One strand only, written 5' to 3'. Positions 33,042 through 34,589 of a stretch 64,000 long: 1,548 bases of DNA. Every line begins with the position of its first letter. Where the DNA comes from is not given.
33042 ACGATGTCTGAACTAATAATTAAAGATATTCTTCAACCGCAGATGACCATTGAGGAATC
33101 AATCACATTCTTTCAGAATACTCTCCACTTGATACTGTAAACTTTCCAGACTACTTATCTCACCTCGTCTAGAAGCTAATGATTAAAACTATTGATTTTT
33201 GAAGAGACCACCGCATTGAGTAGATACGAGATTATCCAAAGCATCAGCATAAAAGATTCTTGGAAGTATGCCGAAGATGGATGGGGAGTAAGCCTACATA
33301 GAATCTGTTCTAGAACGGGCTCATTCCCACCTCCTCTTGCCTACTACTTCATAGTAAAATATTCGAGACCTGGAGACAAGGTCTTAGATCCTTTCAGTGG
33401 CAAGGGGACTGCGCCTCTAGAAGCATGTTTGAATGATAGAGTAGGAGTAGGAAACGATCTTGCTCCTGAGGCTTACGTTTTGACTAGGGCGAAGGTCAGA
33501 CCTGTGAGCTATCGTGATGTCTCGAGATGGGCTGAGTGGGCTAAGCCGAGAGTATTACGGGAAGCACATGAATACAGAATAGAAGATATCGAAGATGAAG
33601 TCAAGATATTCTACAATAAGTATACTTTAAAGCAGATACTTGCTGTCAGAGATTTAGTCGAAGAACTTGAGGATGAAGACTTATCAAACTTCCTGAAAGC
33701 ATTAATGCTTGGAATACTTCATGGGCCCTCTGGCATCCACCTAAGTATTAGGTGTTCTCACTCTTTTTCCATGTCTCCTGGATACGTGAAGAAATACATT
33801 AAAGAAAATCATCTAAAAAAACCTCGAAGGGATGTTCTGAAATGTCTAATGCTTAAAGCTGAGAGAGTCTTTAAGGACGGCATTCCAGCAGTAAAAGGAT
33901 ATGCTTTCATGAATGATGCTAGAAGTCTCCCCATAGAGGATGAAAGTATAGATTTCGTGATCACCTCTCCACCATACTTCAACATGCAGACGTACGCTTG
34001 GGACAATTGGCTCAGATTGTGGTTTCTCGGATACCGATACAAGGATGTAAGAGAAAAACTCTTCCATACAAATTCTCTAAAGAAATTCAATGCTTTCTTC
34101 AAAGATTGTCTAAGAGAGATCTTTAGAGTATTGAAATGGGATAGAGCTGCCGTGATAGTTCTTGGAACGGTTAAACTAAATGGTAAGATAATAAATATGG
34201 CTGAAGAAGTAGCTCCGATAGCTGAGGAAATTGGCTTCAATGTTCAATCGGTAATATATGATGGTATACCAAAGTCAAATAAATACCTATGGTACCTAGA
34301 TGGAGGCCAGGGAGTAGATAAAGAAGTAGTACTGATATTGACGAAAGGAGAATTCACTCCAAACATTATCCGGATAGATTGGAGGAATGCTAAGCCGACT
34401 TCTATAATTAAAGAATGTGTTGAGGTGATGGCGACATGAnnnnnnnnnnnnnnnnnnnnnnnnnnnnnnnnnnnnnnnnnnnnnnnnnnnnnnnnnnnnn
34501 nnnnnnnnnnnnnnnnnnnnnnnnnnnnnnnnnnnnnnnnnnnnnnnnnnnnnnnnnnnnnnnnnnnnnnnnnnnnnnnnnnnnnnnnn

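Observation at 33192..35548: SPPY DNA methyltransferase translationally coupled to a 370-aa protein with no recognisable nuclease fold: candidate novel restriction/defence partner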

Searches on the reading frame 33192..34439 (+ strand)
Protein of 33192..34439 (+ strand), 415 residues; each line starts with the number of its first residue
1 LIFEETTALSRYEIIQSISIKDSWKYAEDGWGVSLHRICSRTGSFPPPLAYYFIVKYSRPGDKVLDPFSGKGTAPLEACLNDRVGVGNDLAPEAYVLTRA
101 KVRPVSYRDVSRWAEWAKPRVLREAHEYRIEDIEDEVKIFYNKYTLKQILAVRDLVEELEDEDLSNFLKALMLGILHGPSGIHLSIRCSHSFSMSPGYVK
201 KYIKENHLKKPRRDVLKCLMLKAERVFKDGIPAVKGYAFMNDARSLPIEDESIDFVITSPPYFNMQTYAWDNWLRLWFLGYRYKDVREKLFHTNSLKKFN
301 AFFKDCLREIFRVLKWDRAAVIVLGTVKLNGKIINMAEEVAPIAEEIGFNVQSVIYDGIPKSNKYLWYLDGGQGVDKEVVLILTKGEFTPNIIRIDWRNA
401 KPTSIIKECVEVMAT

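Call 3: search_protein_families(library=pfam, proteins=[window:33192-34439:+], max_evalue=0.01)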
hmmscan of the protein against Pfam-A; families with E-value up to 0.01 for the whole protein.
window:33192-34439:+ (415 aa): 2 families
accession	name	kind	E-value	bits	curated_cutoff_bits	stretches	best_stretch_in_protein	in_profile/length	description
PF01555.25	N6_N4_Mtase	-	5e-14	53.2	26.7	2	42-94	163-215/221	DNA methylase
PF01170.24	UPF0020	-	9.7e-06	25.8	22.3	1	58-83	26-51/197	RMKL-like, methyltransferase domain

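Call 4: search_protein_families(library=ncbifam, proteins=[window:33192-34439:+], max_evalue=1)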
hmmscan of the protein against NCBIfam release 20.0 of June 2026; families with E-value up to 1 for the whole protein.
window:33192-34439:+ (415 aa): 6 families
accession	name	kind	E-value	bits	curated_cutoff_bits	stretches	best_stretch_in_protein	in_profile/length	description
TIGR01177.1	TIGR01177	hypoth_equivalog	6e-06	25.8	316.55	2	43-90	164-212/330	TIGR01177 family methyltransferase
NF050803.1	DnaMtaseCcrMCaul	equivalog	1.5e-05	24.1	830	2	48-102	193-247/350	adenine-specific DNA-methyltransferase CcrM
NF010253.0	PRK13699.1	subfamily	0.0042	16.8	244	0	54-91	157-194/226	DNA methyltransferase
NF008572.0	PRK11524.1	equivalog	0.0098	15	292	1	53-93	207-247/294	adenine-specific DNA-methyltransferase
NF040721.1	Trm14_Arch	equivalog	0.095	11.8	280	0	61-83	192-214/370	tRNA (guanine(6)-N2)-methyltransferase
NF011527.0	PRK14968.1-1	equivalog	0.17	11.6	242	0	246-275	87-117/192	putative methyltransferase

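Call 5: search_protein_families(library=padloc, proteins=[window:33192-34439:+], max_evalue=1)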
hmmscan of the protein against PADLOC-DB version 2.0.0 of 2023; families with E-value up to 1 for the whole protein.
window:33192-34439:+ (415 aa): 57 families (the best 25 are shown)
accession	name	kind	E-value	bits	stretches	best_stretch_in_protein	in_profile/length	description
PDLC03325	MTase_II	-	3.6e-35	119.5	1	27-356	59-392/426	Type II methyltransferase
PDLC03380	MTase_II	-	3.5e-27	93.6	2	233-351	243-366/393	Type II methyltransferase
PDLC03353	MTase_II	-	1.6e-23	81.5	2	247-356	22-115/260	Type II methyltransferase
PDLC03239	MTase_II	-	3.6e-19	66.8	1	42-355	72-400/442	Type II methyltransferase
PDLC03224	MTase_II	-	2e-16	58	3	248-288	292-332/481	Type II methyltransferase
PDLC03350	MTase_II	-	2.5e-16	57.9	2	247-389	70-196/312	Type II methyltransferase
PDLC03387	MTase_II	-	2.6e-16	57.6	2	30-103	202-276/289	Type II methyltransferase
PDLC03376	MTase_II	-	3.4e-16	57.8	2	234-356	107-215/249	Type II methyltransferase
PDLC03283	MTase_II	-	7.2e-16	56.4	2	37-106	206-275/352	Type II methyltransferase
PDLC03322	MTase_II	-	1.1e-14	52.2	1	49-267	50-276/446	Type II methyltransferase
PDLC03362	MTase_II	-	1.8e-12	44.8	2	44-280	52-289/438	Type II methyltransferase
PDLC03319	MTase_II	-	1.1e-11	42.2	2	200-323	237-367/503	Type II methyltransferase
PDLC03312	MTase_II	-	1.3e-11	40.9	2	38-111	792-865/1344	Type II methyltransferase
PDLC03364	MTase_II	-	8.3e-10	36.2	1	58-289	55-276/380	Type II methyltransferase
PDLC03299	MTase_II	-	9.6e-10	36.4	2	48-103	203-258/296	Type II methyltransferase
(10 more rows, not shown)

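Call 8: search_solved_structures(query=window:33192-34436:+, max_evalue=0.01)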
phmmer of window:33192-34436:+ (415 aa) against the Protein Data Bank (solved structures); distinct sequences matched with E-value up to 0.01: 6.
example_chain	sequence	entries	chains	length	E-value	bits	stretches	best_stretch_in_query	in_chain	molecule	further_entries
2zie_A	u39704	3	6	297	3.1e-06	29.2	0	43-99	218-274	Putative modification methylase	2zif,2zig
8s9m_A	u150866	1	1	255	0.0003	22.7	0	41-94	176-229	DNA cytosine-N4 methyltransferase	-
8s9n_A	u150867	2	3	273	0.00035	22.4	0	41-94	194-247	DNA cytosine-N4 methyltransferase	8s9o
8urk_A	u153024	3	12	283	0.00067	21.5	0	28-92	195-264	Methyltransferase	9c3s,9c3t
6pbd_A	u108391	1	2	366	0.00089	21.1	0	46-120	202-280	Modification methylase CcrMI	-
9c3u_A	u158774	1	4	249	0.00092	21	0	28-91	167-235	Methyltransferase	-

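Call 18: find_homologous_proteins(query=window:33192-34436:+, max_evalue=0.001)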
Query window:33192-34436:+ (415 aa): 1671 proteins with E <= 0.001 among 6113 candidates; the best 120 are listed.
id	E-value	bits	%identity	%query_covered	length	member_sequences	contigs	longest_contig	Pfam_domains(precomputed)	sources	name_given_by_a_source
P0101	5.6e-279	943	100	98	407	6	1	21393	PF01170.25,PF01555.25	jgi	-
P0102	1.3e-240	816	85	98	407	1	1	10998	PF01170.25,PF01555.25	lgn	-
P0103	1.0e-234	797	81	99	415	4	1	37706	PF01170.25,PF01555.25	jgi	-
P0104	2.5e-234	796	80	99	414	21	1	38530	PF01170.25,PF01555.25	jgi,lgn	jgi:DNA modification methylase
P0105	1.5e-228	776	79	98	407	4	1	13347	PF01170.25,PF01555.25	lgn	-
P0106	1.2e-211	721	75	98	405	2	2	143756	PF01170.25,PF01555.25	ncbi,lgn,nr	ncbi:MAG: DNA methyltransferase [Aigarchaeota archaeon]|nr:DNA methyltransferase [Aigarchaeota archa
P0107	2.4e-202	690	72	98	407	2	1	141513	PF01170.25,PF01555.25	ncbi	ncbi:MAG: DNA methyltransferase [Candidatus Caldarchaeales archaeon]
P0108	2.1e-201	687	71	98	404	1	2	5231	PF01170.25,PF01555.25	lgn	-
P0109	1.2e-197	675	69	98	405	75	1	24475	PF01170.25,PF01555.25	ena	-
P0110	1.9e-196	671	70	98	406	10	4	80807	PF01170.25,PF01555.25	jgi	-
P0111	1.9e-196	671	69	98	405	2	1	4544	PF01170.25,PF01555.25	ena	-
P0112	2.6e-196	670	69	98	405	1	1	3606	PF01170.25,PF01555.25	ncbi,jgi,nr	ncbi:MAG: hypothetical protein DRN68_06455 [Thaumarchaeota archaeon]|nr:MAG: hypothetical protein DR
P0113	7.3e-193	659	70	96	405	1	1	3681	PF01170.25,PF01555.25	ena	-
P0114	7.5e-193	659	69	98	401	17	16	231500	PF01170.25,PF01555.25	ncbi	ncbi:MAG: DNA methyltransferase [Nitrososphaerota archaeon]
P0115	1.4e-192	658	68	95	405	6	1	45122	PF01170.25,PF01555.25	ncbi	-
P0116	1.9e-192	658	70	96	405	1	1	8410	PF01170.25,PF01555.25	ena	-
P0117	2.1e-192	657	70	96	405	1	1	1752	PF01170.25,PF01555.25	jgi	-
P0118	3.2e-192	657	70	96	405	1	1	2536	PF01170.25,PF01555.25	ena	-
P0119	5.2e-192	656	70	96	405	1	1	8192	PF01170.25,PF01555.25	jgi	-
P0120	5.3e-192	656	70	96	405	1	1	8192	PF01170.25,PF01555.25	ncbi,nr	ncbi:MAG: hypothetical protein DRN59_00620 [Thaumarchaeota archaeon]|nr:MAG: hypothetical protein DR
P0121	6.9e-192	656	69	98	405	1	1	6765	PF01170.25,PF01555.25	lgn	-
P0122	8.7e-192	655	67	99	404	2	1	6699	PF01170.25,PF01555.25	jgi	-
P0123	1.3e-191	655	67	99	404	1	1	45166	PF01170.25,PF01555.25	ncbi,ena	-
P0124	3.9e-191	653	69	97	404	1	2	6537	PF01170.25,PF01555.25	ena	-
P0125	4.9e-191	653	69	97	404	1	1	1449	PF01170.25,PF01555.25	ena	-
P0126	6.8e-191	652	68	97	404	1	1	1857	PF01170.25,PF01555.25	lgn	-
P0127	7.8e-191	652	67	99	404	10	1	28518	PF01170.25,PF01555.25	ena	-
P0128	1.0e-190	652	69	95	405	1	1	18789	PF01170.25,PF01555.25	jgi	-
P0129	1.0e-190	652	69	95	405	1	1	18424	PF01170.25,PF01555.25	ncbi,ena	-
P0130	1.0e-190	652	68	95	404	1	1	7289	PF01170.25,PF01555.25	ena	-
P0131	1.9e-190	651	68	95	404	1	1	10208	PF01170.25,PF01555.25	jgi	-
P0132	1.4e-189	648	68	95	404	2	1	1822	PF01170.25,PF01555.25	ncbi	-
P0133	9.1e-189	645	67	97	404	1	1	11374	PF01170.25,PF01555.25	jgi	-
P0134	1.4e-188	645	67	98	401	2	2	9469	PF01170.25,PF01555.25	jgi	jgi:hypothetical protein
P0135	4.0e-188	643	67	98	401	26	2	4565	PF01170.25,PF01555.25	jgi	jgi:site-specific DNA-methyltransferase (adenine-specific)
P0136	1.9e-187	641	68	95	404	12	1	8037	PF01170.25,PF01555.25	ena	-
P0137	2.1e-187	641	68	96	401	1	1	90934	PF01170.25,PF01555.25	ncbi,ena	-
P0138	6.1e-186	636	67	98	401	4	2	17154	PF01170.25,PF01555.25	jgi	jgi:tRNA G10 N-methylase Trm11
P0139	6.2e-185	633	67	96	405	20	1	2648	PF01170.25,PF01555.25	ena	-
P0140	8.8e-185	632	67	96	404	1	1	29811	PF01170.25,PF01555.25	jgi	-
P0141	2.4e-184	631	65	96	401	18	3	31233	PF01170.25,PF01555.25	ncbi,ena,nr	ncbi:MAG: hypothetical protein DRN47_02385 [Candidatus Wolframiiraptor sp.]|nr:MAG: hypothetical pro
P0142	7.6e-182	623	65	97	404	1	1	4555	PF01170.25,PF01555.25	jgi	-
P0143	1.1e-181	622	66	96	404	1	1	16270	PF01170.25,PF01555.25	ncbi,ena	-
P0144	1.5e-178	612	66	94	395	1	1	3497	PF01170.25,PF01555.25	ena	-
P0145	5.3e-175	600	66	91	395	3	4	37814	PF01170.25,PF01555.25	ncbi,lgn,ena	-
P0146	3.9e-166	571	69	87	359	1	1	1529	PF01170.25,PF01555.25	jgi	-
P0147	6.8e-166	570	68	86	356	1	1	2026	PF01555.25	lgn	-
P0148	4.8e-160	551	60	94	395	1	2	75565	PF01170.25,PF01555.25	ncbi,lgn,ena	-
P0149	6.3e-160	550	60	94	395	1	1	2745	PF01170.25,PF01555.25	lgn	-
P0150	2.3e-159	549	60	94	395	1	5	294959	PF01170.25,PF01555.25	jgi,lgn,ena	-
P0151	9.3e-158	543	59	94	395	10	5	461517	PF01170.25,PF01555.25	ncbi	ncbi:MAG: DNA methyltransferase [Nitrososphaerota archaeon]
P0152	2.8e-157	542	60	94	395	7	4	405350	PF01170.25,PF01555.25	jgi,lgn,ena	jgi:hypothetical protein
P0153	3.7e-157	541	61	92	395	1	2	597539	PF01170.25,PF01555.25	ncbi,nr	ncbi:MAG: DNA methyltransferase [Nitrososphaerota archaeon]|nr:DNA methyltransferase [Aigarchaeota a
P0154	5.6e-157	541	59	94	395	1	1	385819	PF01170.25,PF01555.25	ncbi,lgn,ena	-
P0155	1.6e-156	539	58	94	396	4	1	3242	PF01170.25,PF01555.25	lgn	-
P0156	2.2e-153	529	61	92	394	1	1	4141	PF01170.25,PF01555.25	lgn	-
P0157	5.2e-153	528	56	96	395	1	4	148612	PF01170.25,PF01555.25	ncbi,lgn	ncbi:MAG: DNA methyltransferase [Nitrososphaerota archaeon]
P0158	3.4e-152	525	58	95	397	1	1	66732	PF01170.25,PF01555.25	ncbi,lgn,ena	-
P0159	6.5e-149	514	59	91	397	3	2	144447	PF01170.25,PF01555.25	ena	-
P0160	9.2e-149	514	59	92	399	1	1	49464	PF01170.25,PF01555.25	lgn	-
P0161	2.7e-148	512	60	93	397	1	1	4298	PF01170.25,PF01555.25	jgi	-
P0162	7.7e-148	511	59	94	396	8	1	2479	PF01170.25,PF01555.25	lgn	-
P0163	1.2e-147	510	57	94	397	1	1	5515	PF01170.25,PF01555.25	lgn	-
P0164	1.2e-147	510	56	95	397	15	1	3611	PF01555.25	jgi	-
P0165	1.2e-147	510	57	94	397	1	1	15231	PF01170.25,PF01555.25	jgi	-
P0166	1.8e-147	509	58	93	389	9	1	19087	PF01170.25,PF01555.25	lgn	-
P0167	3.4e-147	508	58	92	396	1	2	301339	PF01170.25,PF01555.25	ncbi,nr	ncbi:MAG: DNA methyltransferase [Nitrososphaerota archaeon]|nr:DNA methyltransferase [Candidatus Cal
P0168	8.1e-147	507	57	93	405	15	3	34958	PF01170.25,PF01555.25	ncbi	ncbi:MAG: hypothetical protein QXV24_04005 [Nitrososphaerota archaeon]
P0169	5.5e-145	501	58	92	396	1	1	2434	PF01170.25,PF01555.25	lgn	-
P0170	2.2e-142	493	55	94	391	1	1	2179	PF01170.25,PF01555.25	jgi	-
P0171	4.5e-141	488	57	93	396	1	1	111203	PF01170.25,PF01555.25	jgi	-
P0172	6.2e-141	488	56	90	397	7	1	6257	PF01170.25,PF01555.25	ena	-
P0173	2.5e-139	483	56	90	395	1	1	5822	PF01170.25,PF01555.25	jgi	-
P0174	1.8e-137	476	55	90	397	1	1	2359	PF01170.25,PF01555.25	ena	-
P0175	1.9e-137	476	53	95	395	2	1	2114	PF01170.25,PF01555.25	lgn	-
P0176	2.9e-137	476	54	93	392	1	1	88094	PF01170.25,PF01555.25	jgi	-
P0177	9.9e-137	474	58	90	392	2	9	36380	PF01170.25,PF01555.25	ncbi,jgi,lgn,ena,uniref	ncbi:MAG: DNA methyltransferase [Candidatus Caldarchaeum sp.]|uniref:site-specific DNA-methyltransfe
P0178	2.9e-136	472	55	94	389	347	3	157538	PF01170.25,PF01555.25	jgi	jgi:hypothetical protein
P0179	4.5e-136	472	56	93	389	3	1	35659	PF01170.25,PF01555.25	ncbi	ncbi:MAG: DNA methyltransferase [Candidatus Caldarchaeum sp.]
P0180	5.9e-136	471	59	89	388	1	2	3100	PF01170.25,PF08241.19,PF01555.25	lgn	-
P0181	6.7e-136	471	57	92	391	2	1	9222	PF01170.25,PF01555.25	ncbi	-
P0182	8.6e-136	471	55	95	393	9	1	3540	PF01170.25,PF01555.25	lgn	-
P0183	1.2e-135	470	56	92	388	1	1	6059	PF01170.25,PF01555.25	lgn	-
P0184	4.9e-135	468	58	90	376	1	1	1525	PF01170.25,PF01555.25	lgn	-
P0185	5.1e-135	468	55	94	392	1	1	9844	PF01170.25,PF01555.25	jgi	-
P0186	9.8e-135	467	56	90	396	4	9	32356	PF01555.25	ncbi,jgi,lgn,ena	jgi:hypothetical protein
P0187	5.9e-134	465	55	95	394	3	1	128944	PF01170.25,PF01555.25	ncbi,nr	ncbi:hypothetical protein HRbin01_00204 [archaeon HR01]|nr:hypothetical protein HRbin01_00204 [archa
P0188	7.0e-134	465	57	90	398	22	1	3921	PF01170.25,PF08241.19,PF01555.25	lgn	-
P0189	1.0e-133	464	56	91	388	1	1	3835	PF01170.25,PF08241.19,PF01555.25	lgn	-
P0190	1.1e-133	464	55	94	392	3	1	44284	PF01170.25,PF01555.25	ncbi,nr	ncbi:MAG: site-specific DNA-methyltransferase [Candidatus Caldarchaeum sp.]|nr:site-specific DNA-met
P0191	1.9e-133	463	55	91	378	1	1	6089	PF01170.25,PF01555.25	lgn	-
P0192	4.6e-133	462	57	90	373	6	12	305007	PF01170.25,PF01555.25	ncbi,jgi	ncbi:MAG: DNA methyltransferase [Nitrososphaerota archaeon]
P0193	4.9e-133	462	55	90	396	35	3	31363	PF01555.25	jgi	jgi:hypothetical protein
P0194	5.3e-133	462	53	94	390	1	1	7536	PF01170.25,PF01555.25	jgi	-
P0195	7.3e-133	461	53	94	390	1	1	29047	PF01170.25,PF01555.25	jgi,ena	-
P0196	9.3e-133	461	56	90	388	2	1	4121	PF01170.25,PF08241.19,PF01555.25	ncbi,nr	ncbi:MAG: site-specific DNA-methyltransferase [Candidatus Caldarchaeum sp.]|nr:site-specific DNA-met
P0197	1.6e-132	460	54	93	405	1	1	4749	PF01170.25,PF01555.25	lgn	-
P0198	1.7e-132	460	53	94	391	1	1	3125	PF01170.25,PF01555.25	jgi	jgi:hypothetical protein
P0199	1.9e-132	460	53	94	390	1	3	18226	PF01170.25,PF01555.25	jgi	jgi:hypothetical protein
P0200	2.4e-132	460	55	91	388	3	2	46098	PF01170.25,PF08241.19,PF01555.25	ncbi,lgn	ncbi:MAG: DNA methyltransferase [Candidatus Caldarchaeum sp.]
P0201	3.2e-132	459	56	90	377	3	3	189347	PF01170.25,PF01555.25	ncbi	-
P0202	4.4e-132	459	52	93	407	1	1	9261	PF01170.25,PF01555.25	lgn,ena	-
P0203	6.7e-132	458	53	94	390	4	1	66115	PF01170.25,PF01555.25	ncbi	-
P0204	1.5e-131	457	57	90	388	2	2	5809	PF01170.25,PF08241.19,PF01555.25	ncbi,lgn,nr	ncbi:MAG: site-specific DNA-methyltransferase [Candidatus Caldarchaeum sp.]|nr:site-specific DNA-met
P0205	2.5e-131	456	54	90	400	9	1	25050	PF01170.25,PF01555.25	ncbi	-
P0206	2.6e-131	456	56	90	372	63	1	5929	PF01170.25,PF01555.25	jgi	jgi:site-specific DNA-methyltransferase (adenine-specific)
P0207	6.2e-131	455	56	88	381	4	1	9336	PF01170.25,PF01555.25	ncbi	ncbi:MAG: DNA methyltransferase, partial [Nitrososphaerota archaeon]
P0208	8.5e-131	454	52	93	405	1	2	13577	PF01170.25,PF01555.25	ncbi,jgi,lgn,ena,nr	ncbi:MAG: site-specific DNA-methyltransferase [Candidatus Bathyarchaeota archaeon]|nr:site-specific 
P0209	2.0e-130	453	58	83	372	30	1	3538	PF01555.25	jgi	jgi:site-specific DNA-methyltransferase (adenine-specific)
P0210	2.4e-130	453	53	91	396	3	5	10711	PF01170.25,PF01555.25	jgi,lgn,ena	-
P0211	5.5e-130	452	54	92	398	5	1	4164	PF01170.25,PF01555.25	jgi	-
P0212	1.4e-129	450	55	92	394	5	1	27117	PF01170.25,PF01555.25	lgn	-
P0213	5.0e-129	449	54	91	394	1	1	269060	PF01170.25,PF01555.25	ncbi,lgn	ncbi:MAG: DNA methyltransferase [Candidatus Caldarchaeales archaeon]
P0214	2.8e-128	446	53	92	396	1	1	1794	PF01170.25,PF01555.25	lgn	-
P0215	4.3e-128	446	53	95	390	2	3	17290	PF01170.25,PF01555.25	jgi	-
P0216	9.1e-128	444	53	91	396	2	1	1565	PF01170.25,PF01555.25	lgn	-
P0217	1.1e-127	444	53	88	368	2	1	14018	PF01170.25,PF01555.25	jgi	-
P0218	1.4e-126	441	53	91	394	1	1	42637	PF01170.25,PF01555.25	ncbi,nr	ncbi:MAG: DNA methyltransferase [Thaumarchaeota archaeon]|nr:DNA methyltransferase [Candidatus Caldi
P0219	1.4e-126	441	50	93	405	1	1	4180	PF01170.25,PF01555.25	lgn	-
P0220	4.1e-125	436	52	93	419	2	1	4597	PF01170.25,PF01555.25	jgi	-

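Call 20: find_encoding_contigs(protein=P0208, flank=5000, max_places=3)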
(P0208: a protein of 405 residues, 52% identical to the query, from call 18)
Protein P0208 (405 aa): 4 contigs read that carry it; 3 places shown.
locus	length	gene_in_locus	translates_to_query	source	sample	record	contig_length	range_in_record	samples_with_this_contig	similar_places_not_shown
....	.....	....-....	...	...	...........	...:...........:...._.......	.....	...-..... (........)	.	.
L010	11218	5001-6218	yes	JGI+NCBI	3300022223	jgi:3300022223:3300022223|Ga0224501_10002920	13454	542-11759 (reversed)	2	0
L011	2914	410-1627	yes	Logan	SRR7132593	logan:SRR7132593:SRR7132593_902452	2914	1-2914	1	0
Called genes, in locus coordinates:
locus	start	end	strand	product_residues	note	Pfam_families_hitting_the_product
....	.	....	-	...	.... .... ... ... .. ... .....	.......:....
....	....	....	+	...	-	-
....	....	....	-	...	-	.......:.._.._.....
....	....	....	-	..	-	-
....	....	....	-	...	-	-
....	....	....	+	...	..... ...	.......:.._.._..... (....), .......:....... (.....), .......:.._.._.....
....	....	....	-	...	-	-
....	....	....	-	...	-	-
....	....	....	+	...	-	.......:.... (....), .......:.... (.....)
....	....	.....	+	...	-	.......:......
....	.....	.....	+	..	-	-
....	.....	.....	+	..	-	-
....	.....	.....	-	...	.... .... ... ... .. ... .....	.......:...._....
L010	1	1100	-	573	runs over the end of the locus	PF10592:AIPR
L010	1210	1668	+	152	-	-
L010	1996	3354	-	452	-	PF01555:N6_N4_Mtase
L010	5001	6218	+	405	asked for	PF01555:N6_N4_Mtase (weak), PF01170:UPF0020 (faint), PF01555:N6_N4_Mtase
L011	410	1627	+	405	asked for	PF01555:N6_N4_Mtase (weak), PF01170:UPF0020 (faint), PF01555:N6_N4_Mtase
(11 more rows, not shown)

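Call 21: find_encoding_contigs(protein=P0141, flank=5000, max_places=3)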
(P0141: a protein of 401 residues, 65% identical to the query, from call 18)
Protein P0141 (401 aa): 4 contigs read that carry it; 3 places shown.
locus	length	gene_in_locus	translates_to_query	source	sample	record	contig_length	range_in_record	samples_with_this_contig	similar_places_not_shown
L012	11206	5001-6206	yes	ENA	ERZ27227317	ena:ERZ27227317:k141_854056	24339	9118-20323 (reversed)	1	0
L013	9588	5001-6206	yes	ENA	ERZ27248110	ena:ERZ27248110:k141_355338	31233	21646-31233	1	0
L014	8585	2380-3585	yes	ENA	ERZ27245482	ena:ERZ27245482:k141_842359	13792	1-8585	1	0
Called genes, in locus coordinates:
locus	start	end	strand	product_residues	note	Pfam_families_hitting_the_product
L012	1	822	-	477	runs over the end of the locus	PF01368:DHH (weak), PF21763:DHH_CID, PF02272:DHHA1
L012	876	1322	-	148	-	PF08069:Ribosomal_S13_N, PF00312:Ribosomal_S15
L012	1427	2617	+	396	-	PF07690:MFS_1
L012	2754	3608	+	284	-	PF00753:Lactamase_B, PF23023:Anti-Pycsar_Apyc1 (weak), PF12706:Lactamase_B_2 (weak)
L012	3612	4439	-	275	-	PF00142:Fer4_NifH (faint), PF01656:CbiA, PF09140:MipZ (faint), PF10609:ParA, PF13614:AAA_31 (weak)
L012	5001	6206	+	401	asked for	PF01555:N6_N4_Mtase (weak), PF01170:UPF0020 (faint)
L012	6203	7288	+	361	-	-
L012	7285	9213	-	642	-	PF01926:MMR_HSR1, PF02421:FeoB_N, PF17910:FeoB_Cyto, PF07670:Gate, PF07664:FeoB_C, PF07670:Gate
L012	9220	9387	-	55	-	PF04023:FeoA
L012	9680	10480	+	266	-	-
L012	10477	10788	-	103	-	PF02001:DUF134, PF04545:Sigma70_r4 (weak), PF08281:Sigma70_r4_2 (weak)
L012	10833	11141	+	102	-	-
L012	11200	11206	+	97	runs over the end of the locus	-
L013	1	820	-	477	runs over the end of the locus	PF01368:DHH (weak), PF21763:DHH_CID, PF02272:DHHA1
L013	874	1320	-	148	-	PF08069:Ribosomal_S13_N, PF00312:Ribosomal_S15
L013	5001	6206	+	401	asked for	PF01555:N6_N4_Mtase (weak), PF01170:UPF0020 (faint)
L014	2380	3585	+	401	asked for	PF01555:N6_N4_Mtase (weak), PF01170:UPF0020 (faint)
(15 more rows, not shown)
